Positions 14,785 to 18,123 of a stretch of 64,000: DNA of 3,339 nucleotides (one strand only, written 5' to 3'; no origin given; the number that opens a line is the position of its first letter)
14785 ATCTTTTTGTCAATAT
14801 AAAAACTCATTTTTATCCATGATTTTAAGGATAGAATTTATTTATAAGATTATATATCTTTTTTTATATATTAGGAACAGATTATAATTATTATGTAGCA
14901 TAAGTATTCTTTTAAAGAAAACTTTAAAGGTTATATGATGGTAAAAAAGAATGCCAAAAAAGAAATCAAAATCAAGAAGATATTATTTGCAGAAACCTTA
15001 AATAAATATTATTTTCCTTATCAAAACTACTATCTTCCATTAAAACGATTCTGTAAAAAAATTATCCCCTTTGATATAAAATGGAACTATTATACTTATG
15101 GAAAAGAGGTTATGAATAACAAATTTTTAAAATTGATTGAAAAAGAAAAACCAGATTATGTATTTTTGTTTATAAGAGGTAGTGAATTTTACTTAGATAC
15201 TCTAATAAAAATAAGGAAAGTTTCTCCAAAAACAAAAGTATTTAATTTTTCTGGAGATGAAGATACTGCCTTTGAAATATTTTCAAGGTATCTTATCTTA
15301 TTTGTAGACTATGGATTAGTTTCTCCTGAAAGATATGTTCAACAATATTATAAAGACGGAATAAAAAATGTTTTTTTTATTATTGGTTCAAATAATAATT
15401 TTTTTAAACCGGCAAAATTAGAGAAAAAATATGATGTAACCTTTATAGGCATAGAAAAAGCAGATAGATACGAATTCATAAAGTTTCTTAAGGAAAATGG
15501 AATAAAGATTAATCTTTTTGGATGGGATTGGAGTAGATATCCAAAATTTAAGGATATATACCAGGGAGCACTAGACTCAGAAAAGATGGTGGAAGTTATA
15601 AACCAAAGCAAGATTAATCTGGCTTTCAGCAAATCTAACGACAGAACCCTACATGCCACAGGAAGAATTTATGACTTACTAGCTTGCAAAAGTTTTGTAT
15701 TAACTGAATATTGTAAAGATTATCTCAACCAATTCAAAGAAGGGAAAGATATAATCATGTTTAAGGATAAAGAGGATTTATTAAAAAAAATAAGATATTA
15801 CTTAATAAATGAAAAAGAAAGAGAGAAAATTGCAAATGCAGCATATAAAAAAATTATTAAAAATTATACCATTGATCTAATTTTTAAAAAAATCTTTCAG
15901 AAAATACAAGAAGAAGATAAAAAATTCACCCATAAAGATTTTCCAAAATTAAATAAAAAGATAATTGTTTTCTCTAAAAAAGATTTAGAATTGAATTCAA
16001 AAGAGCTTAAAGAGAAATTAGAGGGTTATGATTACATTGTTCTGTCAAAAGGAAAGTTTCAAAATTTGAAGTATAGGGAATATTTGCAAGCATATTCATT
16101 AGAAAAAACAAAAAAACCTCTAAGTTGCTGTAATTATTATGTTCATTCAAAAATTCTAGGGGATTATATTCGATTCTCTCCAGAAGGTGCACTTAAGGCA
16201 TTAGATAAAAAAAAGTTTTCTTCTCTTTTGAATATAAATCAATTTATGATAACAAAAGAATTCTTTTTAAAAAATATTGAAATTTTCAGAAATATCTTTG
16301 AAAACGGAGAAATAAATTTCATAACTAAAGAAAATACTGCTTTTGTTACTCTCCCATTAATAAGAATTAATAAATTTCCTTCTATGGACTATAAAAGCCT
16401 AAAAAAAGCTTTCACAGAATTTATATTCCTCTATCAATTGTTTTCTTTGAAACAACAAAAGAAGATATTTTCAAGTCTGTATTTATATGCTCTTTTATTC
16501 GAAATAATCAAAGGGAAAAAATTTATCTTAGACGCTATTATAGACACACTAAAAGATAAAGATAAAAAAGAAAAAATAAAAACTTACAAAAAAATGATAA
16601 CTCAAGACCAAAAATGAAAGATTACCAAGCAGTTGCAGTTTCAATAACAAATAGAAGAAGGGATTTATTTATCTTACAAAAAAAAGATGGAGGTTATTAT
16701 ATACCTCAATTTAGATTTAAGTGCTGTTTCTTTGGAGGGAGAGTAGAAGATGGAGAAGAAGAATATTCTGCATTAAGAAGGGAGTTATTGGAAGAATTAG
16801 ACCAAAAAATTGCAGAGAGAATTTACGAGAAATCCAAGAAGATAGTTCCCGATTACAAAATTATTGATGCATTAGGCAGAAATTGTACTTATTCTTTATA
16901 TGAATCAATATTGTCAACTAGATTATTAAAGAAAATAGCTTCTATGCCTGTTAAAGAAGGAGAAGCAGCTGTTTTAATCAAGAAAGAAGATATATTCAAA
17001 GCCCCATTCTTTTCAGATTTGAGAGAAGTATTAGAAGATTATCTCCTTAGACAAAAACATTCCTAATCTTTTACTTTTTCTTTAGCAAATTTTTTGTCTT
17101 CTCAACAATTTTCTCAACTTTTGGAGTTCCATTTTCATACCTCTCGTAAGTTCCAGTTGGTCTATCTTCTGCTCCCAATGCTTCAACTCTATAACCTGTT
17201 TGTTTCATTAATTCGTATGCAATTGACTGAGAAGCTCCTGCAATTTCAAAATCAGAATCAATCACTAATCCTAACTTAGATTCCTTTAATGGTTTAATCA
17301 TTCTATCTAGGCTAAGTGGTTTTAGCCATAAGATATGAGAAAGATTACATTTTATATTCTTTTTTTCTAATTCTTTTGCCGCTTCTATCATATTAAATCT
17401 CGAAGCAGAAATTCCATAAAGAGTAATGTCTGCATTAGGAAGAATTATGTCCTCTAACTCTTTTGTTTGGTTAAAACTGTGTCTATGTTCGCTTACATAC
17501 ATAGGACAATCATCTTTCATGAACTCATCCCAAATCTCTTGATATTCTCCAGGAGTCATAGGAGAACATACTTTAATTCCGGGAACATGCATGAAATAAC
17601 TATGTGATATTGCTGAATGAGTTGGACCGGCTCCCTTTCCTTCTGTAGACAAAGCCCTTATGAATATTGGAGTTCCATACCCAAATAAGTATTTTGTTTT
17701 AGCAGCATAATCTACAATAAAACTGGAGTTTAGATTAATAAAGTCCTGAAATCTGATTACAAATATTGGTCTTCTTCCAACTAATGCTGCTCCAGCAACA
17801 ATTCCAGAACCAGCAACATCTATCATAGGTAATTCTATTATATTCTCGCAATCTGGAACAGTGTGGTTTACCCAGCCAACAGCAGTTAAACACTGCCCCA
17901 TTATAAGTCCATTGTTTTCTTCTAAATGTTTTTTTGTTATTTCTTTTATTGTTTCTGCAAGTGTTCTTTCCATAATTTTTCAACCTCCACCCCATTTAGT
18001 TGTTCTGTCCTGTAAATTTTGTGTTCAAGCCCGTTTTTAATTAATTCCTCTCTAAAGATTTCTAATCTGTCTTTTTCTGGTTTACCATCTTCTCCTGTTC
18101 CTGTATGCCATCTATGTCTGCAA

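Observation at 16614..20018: Recurrent module rSAM - E1alpha-like - E1beta-like (+ adjacent NUDIX), copy 1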

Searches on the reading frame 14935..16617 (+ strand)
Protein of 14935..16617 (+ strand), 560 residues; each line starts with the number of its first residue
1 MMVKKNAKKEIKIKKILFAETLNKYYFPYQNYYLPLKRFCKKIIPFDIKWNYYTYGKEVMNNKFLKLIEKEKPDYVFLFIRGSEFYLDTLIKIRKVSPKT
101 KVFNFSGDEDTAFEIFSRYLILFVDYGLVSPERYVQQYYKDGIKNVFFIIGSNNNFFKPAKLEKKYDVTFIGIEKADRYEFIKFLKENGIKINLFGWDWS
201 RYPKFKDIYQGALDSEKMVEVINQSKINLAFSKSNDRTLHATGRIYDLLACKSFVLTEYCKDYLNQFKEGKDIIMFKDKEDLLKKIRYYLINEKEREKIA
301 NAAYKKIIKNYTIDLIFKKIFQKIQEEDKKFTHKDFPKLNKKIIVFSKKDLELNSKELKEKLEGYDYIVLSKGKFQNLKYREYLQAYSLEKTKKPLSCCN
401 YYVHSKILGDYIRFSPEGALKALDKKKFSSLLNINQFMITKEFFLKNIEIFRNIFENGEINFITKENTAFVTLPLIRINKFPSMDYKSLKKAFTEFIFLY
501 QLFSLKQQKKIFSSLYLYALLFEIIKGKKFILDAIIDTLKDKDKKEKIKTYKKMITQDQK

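Call 7: search_protein_families(library=pfam, proteins=[window:14935-16617:+], max_evalue=0.001)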
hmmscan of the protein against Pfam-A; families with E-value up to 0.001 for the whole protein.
window:14935-16617:+ (560 aa): 1 family
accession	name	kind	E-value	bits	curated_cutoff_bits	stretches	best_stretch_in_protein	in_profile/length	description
PF13524.12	Glyco_trans_1_2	-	4.1e-26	92.1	25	1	179-317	3-139/144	Glycosyl transferase-like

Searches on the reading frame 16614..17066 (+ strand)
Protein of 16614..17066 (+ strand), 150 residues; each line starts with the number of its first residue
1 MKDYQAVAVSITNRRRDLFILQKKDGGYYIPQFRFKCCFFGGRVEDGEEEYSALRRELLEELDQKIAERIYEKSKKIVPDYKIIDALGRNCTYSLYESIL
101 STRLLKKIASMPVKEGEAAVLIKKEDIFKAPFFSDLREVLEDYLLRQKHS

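Call 4: search_protein_families(library=pfam, proteins=[window:16614-17066:+], max_evalue=0.01)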
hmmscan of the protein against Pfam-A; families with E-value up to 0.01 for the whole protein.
window:16614-17066:+ (150 aa): 1 family
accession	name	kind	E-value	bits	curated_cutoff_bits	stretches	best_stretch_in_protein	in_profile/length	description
PF00293.34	NUDIX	-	1.4e-07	32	21.1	1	6-66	5-60/134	NUDIX domain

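Call 5: search_protein_families(library=ncbifam, proteins=[window:16614-17066:+], max_evalue=0.01)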
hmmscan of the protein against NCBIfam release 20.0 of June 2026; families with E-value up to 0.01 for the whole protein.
window:16614-17066:+ (150 aa): 6 families
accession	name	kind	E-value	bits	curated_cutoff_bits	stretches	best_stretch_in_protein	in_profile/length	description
NF008044.0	PRK10776.1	equivalog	2.8e-05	24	148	1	5-66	5-62/130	8-oxo-dGTP diphosphatase MutT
TIGR00586.1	mutt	equivalog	0.00014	21.9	97.9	1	1-65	2-62/129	8-oxo-dGTP diphosphatase MutT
NF006530.0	PRK08999.1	equivalog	0.00019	20.6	245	1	38-66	36-64/315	Nudix family hydrolase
NF007834.0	PRK10546.1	equivalog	0.00087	19.1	156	1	39-76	34-71/135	pyrimidine (deoxy)nucleoside triphosphate diphosphatase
TIGR02705.1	nudix_YtkD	equivalog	0.0023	17.5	154.4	1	18-71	27-81/156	RNA deprotection pyrophosphohydrolase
NF001938.0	PRK00714.1-5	equivalog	0.0054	16.1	116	1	6-78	15-88/172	RNA pyrophosphohydrolase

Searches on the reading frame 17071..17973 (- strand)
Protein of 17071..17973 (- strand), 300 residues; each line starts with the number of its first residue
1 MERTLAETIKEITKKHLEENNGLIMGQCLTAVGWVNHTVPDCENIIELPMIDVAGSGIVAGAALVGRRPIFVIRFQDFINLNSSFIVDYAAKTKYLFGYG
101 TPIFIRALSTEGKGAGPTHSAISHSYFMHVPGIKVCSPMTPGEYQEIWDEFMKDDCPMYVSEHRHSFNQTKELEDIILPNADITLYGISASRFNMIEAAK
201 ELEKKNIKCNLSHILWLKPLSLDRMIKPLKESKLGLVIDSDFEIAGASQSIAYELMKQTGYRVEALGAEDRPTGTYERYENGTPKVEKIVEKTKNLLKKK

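Call 4: search_protein_families(library=pfam, proteins=[window:17071-17973:-], max_evalue=0.01)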
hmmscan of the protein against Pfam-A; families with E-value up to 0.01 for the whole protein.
window:17071-17973:- (300 aa): 2 families
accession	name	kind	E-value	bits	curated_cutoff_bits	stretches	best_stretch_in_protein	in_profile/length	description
PF02779.29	Transket_pyr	-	2e-15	57.3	27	1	53-166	58-171/174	Transketolase, pyrimidine binding domain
PF02780.25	Transketolase_C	-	7.3e-08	32.8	25.9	1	179-271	8-104/124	Transketolase, C-terminal domain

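Call 5: search_protein_families(library=ncbifam, proteins=[window:17071-17973:-], max_evalue=0.01)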
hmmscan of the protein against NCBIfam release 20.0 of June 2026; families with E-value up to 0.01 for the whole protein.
window:17071-17973:- (300 aa): 4 families
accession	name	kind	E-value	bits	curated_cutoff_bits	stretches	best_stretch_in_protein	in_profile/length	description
NF006667.0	PRK09212.1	subfamily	3.7e-24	85.2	321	1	44-298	52-324/327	pyruvate dehydrogenase complex E1 component subunit beta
NF008854.0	PRK11892.1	equivalog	8e-18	64.3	454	1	44-260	190-420/464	pyruvate dehydrogenase complex E1 component subunit beta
TIGR00204.1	dxs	equivalog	0.0022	16.6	465.95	1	177-262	491-575/616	1-deoxy-D-xylulose-5-phosphate synthase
NF007201.0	PRK09622.1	equivalog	0.0038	16.2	590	1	169-241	256-328/405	2-oxoacid:ferredoxin oxidoreductase subunit alpha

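Call 27: search_solved_structures(query=window:17071-17973:-, max_evalue=0.001)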
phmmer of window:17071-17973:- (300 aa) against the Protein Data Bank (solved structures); distinct sequences matched with E-value up to 0.001: 12.
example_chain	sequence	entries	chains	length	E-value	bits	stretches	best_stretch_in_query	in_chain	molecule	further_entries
3exe_B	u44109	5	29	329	4.4e-13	52.4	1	43-260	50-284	Pyruvate dehydrogenase E1 component subunit beta, mitochondrial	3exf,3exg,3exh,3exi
6cer_B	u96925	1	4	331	4.4e-13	52.3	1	43-260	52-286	Pyruvate dehydrogenase E1 component subunit beta, mitochondrial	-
1ni4_B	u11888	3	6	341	4.9e-13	52.2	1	43-260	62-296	Pyruvate dehydrogenase E1 component: Beta subunit | Pyruvate dehydrogenase E1 component subunit beta | Pyruvate dehydrogenase E1 component subunit beta, mitocho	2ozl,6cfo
1um9_B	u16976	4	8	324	9.2e-13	51.3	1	22-240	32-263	2-oxo acid dehydrogenase beta subunit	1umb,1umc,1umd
1ik6_A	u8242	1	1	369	1.1e-12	51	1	43-241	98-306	pyruvate dehydrogenase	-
1w85_B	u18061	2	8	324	2e-12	50.2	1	43-264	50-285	PYRUVATE DEHYDROGENASE E1 COMPONENT, BETA SUBUNIT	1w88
3duf_B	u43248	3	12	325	2e-12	50.2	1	43-264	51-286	Pyruvate dehydrogenase E1 component subunit beta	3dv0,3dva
1dtw_B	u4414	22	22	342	2.4e-06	30.2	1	45-230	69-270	BRANCHED-CHAIN ALPHA-KETO ACID DEHYDROGENASE BETA SUBUNIT | 2-OXOISOVALERATE DEHYDROGENASE BETA SUBUNIT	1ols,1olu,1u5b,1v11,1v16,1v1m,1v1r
2j9f_B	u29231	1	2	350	2.5e-06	30.1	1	45-230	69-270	2-OXOISOVALERATE DEHYDROGENASE BETA SUBUNIT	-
1olx_B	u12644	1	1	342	1.6e-05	27.6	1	46-230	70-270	2-OXOISOVALERATE DEHYDROGENASE BETA SUBUNIT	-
1qs0_B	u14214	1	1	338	2.5e-05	26.9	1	45-168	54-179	2-OXOISOVALERATE DEHYDROGENASE BETA-SUBUNIT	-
2bp7_B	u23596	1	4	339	2.5e-05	26.9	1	45-168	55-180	2-OXOISOVALERATE DEHYDROGENASE BETA SUBUNIT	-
